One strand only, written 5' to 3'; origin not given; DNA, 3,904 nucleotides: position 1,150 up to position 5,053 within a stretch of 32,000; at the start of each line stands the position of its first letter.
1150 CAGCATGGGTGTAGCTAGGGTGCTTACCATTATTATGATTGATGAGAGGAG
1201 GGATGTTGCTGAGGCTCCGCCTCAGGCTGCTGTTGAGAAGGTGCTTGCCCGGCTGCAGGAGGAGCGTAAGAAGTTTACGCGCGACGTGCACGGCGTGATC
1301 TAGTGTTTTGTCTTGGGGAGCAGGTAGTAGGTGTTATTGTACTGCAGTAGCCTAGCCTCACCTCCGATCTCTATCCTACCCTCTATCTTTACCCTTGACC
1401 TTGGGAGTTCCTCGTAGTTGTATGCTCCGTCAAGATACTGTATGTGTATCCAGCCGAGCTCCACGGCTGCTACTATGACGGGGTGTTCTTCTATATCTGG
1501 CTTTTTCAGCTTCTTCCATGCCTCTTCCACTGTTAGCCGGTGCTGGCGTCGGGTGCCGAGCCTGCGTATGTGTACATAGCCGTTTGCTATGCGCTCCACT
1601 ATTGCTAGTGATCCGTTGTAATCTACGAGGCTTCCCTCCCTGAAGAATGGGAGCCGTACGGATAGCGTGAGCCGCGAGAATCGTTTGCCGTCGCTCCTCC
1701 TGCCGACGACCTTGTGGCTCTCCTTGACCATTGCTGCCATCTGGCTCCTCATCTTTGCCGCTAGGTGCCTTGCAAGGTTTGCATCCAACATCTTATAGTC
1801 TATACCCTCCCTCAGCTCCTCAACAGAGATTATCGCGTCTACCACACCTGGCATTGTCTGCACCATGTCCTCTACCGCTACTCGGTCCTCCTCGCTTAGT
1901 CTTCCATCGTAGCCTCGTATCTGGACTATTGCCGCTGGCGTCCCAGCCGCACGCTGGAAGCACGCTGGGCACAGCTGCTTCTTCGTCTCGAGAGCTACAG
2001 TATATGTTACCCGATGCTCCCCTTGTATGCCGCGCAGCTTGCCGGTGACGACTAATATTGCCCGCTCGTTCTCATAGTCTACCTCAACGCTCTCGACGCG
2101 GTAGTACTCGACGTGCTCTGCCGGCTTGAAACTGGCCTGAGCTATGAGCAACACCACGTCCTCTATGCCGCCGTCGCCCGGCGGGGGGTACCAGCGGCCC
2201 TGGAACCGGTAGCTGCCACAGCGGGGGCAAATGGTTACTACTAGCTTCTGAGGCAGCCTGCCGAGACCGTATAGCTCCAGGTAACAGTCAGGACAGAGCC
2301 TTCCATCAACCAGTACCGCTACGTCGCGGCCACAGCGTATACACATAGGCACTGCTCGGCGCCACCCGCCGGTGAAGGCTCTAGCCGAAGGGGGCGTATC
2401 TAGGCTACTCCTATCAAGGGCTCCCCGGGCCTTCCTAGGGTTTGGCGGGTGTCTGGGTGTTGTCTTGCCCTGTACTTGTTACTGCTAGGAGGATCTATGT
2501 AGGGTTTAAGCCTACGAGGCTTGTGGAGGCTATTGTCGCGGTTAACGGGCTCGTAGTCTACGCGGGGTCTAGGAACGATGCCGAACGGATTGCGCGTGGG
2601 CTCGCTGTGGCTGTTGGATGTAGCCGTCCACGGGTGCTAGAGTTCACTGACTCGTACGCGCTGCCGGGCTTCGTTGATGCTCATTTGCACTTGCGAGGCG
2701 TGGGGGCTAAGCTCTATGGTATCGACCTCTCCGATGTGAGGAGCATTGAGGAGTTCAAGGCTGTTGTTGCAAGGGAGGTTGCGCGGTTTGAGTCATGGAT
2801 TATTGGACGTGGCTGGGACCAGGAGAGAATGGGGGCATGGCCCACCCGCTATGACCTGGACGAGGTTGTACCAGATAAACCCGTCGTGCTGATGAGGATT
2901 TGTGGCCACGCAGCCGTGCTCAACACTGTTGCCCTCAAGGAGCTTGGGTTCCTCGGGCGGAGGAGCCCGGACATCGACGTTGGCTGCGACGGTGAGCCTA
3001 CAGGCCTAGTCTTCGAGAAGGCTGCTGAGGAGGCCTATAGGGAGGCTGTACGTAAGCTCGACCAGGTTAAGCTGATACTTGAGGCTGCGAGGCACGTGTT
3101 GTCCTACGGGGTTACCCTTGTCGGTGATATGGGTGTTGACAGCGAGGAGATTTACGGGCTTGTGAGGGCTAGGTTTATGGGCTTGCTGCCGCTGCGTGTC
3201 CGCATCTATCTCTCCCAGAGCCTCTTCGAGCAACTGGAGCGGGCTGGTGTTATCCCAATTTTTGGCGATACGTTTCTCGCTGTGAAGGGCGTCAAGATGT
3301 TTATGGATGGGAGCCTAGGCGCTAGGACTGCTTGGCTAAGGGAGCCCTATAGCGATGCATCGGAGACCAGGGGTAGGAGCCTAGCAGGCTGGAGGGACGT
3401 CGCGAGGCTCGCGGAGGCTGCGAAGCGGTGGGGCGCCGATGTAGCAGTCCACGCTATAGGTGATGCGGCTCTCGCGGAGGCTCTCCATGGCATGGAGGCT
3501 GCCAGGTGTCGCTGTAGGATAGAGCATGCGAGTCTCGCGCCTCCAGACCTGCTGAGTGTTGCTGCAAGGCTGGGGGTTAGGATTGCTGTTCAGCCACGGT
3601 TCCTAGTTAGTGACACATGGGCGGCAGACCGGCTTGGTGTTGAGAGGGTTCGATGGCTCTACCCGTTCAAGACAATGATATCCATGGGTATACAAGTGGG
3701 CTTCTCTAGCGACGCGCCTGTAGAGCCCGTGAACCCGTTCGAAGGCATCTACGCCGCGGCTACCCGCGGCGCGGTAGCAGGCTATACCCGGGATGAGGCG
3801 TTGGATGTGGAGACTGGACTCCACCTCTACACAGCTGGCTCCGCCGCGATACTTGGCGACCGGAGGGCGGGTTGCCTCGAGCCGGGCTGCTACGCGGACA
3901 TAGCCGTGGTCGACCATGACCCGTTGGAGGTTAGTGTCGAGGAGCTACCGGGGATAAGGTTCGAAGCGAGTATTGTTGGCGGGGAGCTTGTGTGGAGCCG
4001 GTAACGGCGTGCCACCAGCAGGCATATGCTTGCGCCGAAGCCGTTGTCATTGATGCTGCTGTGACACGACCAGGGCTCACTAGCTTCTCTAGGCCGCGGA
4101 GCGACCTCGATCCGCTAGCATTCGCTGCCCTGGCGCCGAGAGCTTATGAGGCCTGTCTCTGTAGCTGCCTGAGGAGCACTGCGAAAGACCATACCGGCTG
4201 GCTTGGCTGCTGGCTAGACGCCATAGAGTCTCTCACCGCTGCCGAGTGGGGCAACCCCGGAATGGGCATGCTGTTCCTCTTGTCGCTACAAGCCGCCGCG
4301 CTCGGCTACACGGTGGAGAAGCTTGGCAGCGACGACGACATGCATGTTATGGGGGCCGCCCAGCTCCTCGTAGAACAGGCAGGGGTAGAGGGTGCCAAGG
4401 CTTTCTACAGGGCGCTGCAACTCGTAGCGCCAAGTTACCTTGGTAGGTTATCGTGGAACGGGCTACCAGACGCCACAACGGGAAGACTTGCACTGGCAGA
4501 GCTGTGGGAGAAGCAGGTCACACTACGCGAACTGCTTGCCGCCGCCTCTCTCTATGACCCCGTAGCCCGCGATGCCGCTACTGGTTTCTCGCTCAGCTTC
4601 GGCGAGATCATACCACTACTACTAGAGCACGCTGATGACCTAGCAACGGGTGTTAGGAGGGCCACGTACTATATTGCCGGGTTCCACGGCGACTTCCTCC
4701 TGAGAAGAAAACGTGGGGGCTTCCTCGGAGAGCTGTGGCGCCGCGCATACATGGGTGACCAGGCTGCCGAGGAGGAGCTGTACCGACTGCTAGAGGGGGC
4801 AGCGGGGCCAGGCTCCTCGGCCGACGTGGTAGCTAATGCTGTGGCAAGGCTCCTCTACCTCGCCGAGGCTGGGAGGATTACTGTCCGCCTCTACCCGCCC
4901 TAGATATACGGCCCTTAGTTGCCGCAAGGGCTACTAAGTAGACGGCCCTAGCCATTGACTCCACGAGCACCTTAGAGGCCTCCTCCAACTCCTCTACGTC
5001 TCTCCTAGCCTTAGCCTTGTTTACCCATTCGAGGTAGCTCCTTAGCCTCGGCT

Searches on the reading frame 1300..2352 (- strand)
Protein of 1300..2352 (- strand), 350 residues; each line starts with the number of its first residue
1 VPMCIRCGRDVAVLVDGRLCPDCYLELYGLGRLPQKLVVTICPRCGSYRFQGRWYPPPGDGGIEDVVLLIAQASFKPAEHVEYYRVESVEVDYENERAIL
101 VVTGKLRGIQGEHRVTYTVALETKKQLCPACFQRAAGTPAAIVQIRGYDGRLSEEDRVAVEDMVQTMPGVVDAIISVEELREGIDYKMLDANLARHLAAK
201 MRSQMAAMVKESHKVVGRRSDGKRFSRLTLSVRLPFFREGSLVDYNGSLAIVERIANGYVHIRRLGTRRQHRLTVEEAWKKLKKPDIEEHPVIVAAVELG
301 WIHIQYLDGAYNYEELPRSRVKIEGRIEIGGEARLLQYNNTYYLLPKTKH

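Call 65: search_protein_families(library=pfam, proteins=[window:1300-2352:-], max_evalue=0.001)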
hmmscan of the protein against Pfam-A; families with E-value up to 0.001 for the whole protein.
window:1300-2352:- (350 aa): 1 family
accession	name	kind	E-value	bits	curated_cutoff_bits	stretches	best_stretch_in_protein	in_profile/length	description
PF04981.18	NMD3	-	5.5e-47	160.8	24.9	1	4-234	1-243/243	NMD3 family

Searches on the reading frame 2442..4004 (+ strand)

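Call 65: search_protein_families(library=pfam, proteins=[window:2442-4004:+], max_evalue=0.001)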
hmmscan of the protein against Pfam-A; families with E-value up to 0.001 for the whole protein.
window:2442-4004:+ (520 aa): 2 families
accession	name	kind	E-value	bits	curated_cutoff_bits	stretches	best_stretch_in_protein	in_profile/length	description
PF07969.17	Amidohydro_3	-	3.8e-92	310.7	29.7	1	72-517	9-471/472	Amidohydrolase family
PF01979.26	Amidohydro_1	-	6.4e-15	55.7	25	1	216-513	42-341/345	Amidohydrolase family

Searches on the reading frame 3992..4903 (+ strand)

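Call 65: search_protein_families(library=pfam, proteins=[window:3992-4903:+], max_evalue=0.001)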
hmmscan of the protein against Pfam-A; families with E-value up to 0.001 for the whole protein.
window:3992-4903:+ (303 aa): 1 family
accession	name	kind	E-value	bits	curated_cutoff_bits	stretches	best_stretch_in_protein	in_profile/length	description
PF01874.21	CitG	-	7.8e-13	49.1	27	1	12-242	2-226/284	ATP:dephospho-CoA triphosphoribosyl transferase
